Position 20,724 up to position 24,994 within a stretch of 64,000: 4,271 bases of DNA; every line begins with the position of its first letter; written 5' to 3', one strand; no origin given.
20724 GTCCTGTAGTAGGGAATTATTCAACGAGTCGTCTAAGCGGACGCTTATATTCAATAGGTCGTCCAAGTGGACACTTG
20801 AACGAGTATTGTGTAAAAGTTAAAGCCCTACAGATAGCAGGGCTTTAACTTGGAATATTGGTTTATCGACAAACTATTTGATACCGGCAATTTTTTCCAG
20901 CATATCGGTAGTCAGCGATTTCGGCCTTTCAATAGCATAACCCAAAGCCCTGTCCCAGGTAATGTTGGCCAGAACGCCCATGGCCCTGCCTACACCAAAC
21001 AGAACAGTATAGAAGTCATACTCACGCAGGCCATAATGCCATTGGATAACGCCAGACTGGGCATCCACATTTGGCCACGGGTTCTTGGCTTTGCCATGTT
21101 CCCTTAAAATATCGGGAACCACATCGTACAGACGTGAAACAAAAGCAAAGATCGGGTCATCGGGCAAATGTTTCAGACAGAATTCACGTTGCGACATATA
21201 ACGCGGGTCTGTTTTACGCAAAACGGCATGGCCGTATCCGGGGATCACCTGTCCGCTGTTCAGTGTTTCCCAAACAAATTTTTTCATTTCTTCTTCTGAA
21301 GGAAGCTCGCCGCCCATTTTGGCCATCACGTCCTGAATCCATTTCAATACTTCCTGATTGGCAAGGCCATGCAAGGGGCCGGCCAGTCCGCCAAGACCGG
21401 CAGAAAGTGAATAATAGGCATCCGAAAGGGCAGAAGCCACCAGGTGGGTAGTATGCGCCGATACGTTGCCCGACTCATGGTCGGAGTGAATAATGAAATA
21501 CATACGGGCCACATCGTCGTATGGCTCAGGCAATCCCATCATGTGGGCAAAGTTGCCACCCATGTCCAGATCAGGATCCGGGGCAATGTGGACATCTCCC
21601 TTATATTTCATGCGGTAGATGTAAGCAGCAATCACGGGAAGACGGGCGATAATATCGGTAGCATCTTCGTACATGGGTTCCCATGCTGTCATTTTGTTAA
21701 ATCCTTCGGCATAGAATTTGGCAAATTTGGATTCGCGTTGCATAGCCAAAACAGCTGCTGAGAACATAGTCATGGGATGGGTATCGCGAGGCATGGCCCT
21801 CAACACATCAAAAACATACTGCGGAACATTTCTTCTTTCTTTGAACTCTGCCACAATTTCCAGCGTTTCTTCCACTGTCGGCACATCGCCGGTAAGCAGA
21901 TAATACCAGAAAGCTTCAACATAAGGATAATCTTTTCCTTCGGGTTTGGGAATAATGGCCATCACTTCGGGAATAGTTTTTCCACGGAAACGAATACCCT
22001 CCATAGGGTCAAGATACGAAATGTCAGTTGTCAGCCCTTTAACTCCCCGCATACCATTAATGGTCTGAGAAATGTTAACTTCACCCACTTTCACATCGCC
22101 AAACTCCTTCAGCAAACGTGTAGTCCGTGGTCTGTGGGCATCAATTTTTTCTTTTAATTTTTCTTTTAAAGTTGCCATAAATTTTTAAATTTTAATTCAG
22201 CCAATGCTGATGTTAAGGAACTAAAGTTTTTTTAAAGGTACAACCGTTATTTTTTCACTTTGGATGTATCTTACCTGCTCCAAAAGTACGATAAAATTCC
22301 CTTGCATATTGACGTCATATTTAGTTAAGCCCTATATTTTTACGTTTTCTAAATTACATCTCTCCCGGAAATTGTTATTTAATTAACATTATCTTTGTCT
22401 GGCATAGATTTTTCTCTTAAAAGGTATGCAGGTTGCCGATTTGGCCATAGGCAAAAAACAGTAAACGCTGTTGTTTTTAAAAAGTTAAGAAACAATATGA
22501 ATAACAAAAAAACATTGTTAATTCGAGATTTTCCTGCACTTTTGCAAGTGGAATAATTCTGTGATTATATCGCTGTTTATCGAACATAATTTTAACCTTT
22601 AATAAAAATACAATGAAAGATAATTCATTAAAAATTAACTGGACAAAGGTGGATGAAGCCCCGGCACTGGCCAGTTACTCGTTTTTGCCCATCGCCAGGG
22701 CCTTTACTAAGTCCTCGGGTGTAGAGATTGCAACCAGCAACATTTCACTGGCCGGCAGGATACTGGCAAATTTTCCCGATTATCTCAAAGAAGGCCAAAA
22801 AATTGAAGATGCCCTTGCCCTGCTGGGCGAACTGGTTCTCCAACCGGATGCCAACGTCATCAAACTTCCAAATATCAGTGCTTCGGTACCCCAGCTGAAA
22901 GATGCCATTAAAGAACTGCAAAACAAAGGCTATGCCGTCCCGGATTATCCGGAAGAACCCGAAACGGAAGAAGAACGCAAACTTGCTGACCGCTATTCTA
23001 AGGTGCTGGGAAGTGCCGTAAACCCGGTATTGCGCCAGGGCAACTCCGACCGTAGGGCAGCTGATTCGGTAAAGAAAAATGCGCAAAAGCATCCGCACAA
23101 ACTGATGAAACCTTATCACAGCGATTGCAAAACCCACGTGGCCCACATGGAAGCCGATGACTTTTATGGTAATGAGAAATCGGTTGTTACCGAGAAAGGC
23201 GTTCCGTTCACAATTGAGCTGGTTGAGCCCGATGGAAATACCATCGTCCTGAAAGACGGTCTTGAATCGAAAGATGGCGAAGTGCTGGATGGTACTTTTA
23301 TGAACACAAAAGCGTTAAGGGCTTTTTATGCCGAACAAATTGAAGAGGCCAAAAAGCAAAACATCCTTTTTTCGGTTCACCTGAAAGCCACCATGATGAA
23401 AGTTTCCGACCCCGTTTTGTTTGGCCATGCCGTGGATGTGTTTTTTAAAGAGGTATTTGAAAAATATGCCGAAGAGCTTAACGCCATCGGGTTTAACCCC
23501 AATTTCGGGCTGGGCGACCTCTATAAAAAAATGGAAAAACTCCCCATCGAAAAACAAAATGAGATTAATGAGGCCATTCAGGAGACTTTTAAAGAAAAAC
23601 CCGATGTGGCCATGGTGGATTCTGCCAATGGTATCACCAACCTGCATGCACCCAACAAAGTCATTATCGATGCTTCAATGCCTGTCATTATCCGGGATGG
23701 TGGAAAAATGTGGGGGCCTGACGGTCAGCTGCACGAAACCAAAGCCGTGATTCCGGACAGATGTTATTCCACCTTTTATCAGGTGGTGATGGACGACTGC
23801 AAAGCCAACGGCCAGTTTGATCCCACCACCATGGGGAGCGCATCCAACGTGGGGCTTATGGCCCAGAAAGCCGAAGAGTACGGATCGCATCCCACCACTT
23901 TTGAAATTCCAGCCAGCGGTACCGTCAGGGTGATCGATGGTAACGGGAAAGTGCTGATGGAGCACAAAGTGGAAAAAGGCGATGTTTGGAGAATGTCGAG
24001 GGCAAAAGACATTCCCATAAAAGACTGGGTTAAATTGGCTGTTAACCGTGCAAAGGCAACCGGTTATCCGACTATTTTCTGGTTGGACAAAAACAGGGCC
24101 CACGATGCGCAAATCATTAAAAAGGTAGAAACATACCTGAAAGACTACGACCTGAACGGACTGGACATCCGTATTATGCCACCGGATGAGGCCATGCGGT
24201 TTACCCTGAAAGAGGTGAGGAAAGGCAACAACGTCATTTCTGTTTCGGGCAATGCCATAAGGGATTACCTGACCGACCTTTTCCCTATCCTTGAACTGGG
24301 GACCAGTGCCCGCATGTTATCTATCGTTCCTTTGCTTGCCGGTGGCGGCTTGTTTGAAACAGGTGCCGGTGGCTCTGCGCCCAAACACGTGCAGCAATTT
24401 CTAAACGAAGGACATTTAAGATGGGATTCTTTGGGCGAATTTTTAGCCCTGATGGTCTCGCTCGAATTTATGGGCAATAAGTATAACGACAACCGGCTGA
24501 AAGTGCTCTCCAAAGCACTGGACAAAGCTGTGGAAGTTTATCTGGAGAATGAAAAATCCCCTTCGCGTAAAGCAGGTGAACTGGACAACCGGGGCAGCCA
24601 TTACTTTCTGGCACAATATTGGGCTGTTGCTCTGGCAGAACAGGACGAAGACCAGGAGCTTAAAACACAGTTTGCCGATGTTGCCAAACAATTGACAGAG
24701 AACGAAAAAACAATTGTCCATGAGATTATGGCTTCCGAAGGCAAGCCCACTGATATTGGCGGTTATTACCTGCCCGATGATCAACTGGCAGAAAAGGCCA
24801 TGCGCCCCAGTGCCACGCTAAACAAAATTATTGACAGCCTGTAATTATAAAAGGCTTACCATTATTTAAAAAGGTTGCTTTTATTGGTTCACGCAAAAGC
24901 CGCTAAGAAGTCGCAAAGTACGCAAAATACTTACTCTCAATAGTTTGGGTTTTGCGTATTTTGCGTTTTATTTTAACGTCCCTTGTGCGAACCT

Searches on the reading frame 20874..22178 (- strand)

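Call 59: search_protein_families(library=pfam, proteins=[window:20874-22178:-], max_evalue=0.00001)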
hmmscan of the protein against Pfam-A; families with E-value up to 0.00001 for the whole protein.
window:20874-22178:- (434 aa): 1 family
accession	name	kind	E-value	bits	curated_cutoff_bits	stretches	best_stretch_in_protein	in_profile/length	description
PF00285.26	Citrate_synt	-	1.1e-97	327.7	27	1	42-420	1-357/357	Citrate synthase, C-terminal domain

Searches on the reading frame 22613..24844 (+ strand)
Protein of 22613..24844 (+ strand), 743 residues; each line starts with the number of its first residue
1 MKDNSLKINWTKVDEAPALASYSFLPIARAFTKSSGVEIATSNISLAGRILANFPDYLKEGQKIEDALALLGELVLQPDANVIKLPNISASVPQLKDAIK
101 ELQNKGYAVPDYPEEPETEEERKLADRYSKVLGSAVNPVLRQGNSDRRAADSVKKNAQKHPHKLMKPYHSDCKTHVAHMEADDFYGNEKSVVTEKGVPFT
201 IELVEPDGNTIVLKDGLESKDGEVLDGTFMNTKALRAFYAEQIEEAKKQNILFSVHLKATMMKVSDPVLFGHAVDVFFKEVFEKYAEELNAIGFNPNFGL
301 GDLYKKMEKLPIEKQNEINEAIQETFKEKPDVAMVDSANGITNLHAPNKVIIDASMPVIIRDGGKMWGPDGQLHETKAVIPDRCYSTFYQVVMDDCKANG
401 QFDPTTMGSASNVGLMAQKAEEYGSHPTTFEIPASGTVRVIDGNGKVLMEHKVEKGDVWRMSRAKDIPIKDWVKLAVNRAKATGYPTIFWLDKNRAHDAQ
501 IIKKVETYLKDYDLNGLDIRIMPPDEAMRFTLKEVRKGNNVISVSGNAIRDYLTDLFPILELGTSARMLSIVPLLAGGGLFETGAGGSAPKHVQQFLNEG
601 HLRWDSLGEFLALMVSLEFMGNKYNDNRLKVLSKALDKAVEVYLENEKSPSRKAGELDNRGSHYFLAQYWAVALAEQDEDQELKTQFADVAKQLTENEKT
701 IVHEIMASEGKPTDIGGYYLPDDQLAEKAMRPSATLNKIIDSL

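Call 59: search_protein_families(library=pfam, proteins=[window:22613-24844:+], max_evalue=0.00001)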
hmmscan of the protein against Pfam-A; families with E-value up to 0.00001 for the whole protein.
window:22613-24844:+ (743 aa): 1 family
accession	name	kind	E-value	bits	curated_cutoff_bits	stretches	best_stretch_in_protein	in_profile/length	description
PF03971.19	IDH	-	0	1245.5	25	1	7-741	1-734/734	Monomeric isocitrate dehydrogenase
